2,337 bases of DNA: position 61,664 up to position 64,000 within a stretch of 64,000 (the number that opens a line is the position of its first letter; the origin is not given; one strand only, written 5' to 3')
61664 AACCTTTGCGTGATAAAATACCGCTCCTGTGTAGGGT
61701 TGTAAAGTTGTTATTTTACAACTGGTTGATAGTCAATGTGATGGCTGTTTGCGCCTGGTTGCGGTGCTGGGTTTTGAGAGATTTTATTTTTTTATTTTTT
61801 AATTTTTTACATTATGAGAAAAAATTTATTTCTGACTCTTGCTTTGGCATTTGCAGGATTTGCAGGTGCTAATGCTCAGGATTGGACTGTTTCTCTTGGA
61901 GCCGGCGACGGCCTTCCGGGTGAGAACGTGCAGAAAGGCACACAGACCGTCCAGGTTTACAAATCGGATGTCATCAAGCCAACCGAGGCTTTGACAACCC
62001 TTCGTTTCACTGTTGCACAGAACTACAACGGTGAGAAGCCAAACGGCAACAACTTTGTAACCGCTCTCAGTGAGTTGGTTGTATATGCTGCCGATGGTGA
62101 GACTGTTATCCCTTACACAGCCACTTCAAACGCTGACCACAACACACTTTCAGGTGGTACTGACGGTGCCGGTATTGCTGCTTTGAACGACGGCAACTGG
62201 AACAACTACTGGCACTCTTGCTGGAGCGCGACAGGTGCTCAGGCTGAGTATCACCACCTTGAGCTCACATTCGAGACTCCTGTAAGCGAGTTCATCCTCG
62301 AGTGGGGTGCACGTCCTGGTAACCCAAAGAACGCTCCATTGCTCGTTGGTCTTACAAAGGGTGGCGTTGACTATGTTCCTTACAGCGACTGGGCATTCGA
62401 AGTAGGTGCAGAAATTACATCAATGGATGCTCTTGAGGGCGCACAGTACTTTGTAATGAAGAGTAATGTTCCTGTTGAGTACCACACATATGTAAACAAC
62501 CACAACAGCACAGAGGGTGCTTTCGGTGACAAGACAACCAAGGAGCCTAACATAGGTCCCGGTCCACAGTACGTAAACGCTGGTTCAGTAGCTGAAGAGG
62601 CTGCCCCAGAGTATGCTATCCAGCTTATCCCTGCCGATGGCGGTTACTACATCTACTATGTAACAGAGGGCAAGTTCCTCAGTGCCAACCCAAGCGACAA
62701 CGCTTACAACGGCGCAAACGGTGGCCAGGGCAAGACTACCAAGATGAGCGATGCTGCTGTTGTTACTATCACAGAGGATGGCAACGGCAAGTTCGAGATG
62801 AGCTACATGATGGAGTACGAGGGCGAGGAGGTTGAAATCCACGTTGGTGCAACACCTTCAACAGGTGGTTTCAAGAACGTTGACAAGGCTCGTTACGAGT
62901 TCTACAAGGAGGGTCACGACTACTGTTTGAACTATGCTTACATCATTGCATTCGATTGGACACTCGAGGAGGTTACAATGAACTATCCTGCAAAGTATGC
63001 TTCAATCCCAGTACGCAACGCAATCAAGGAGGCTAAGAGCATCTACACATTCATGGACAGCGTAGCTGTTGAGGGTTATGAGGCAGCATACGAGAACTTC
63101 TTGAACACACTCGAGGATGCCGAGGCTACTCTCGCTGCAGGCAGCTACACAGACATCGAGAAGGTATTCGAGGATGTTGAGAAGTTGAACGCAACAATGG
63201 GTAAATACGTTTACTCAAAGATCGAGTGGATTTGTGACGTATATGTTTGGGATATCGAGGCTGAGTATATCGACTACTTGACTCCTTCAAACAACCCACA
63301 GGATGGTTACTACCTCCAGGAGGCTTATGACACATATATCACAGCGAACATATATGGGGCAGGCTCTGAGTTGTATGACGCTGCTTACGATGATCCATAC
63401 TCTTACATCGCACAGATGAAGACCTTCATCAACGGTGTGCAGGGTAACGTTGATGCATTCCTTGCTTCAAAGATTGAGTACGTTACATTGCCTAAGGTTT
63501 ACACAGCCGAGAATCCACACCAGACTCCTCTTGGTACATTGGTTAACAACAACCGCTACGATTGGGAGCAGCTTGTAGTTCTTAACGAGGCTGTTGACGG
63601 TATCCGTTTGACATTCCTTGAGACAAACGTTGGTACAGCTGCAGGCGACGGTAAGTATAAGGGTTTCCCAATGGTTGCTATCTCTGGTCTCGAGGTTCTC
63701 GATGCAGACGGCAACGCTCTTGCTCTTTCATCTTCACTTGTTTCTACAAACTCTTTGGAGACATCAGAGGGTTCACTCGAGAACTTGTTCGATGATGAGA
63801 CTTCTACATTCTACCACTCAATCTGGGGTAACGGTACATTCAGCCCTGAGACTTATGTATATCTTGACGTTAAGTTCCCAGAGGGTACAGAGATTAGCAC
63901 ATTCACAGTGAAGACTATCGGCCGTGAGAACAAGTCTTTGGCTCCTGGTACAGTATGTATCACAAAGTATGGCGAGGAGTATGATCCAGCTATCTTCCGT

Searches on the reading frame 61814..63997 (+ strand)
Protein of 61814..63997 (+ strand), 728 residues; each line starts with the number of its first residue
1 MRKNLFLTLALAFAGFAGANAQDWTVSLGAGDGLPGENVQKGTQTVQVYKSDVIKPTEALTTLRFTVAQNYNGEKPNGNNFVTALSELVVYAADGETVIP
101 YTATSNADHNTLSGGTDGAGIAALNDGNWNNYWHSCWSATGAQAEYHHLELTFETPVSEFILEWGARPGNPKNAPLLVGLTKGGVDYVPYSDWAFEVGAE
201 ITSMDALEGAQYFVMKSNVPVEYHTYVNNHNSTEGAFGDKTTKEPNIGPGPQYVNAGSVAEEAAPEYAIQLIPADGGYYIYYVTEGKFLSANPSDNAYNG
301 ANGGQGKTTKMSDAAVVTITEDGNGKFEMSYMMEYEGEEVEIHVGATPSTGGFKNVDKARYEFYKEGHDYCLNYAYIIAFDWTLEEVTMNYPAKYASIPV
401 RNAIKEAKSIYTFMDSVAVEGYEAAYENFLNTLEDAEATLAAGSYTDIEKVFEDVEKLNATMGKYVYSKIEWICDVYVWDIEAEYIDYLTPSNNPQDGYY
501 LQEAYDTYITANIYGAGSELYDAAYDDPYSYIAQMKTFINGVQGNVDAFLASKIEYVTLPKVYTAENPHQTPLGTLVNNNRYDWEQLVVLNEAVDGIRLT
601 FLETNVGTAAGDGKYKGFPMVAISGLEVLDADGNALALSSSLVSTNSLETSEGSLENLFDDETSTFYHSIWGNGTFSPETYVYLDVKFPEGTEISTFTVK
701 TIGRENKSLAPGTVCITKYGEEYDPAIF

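Call 7: search_protein_families(library=pfam, proteins=[window:61814-63997:+])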
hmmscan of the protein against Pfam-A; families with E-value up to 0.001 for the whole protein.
window:61814-63997:+ (728 aa): 0 families

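Call 34: search_protein_families(library=ncbifam, proteins=[window:61814-63997:+], max_evalue=0.01)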
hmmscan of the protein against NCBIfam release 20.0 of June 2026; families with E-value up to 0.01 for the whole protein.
window:61814-63997:+ (728 aa): 1 family
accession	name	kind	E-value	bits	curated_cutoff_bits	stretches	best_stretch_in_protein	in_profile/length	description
TIGR02042.1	sir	equivalog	0.0087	14.2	731.5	0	213-314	113-213/581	sulfite reductase, ferredoxin dependent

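Call 36: search_protein_families(library=pfam, proteins=[window:61814-63997:+], max_evalue=1)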
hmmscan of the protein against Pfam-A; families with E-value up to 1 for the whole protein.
window:61814-63997:+ (728 aa): 2 families
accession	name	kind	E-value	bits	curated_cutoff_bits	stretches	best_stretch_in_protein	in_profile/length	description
PF22633.2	F5_F8_type_C_2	-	0.065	14.3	27.8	1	124-178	2-55/91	NedA-like, galactose-binding domain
PF07361.16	Cytochrom_B562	-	0.17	12.9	30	1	412-459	49-94/102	Cytochrome b562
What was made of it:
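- Checked: One detail is not confirmed: the 'discoidin-module' label of the divergent gene rests on a sub-threshold hit only (F5_F8_type_C_2, E=0.065; call 36).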
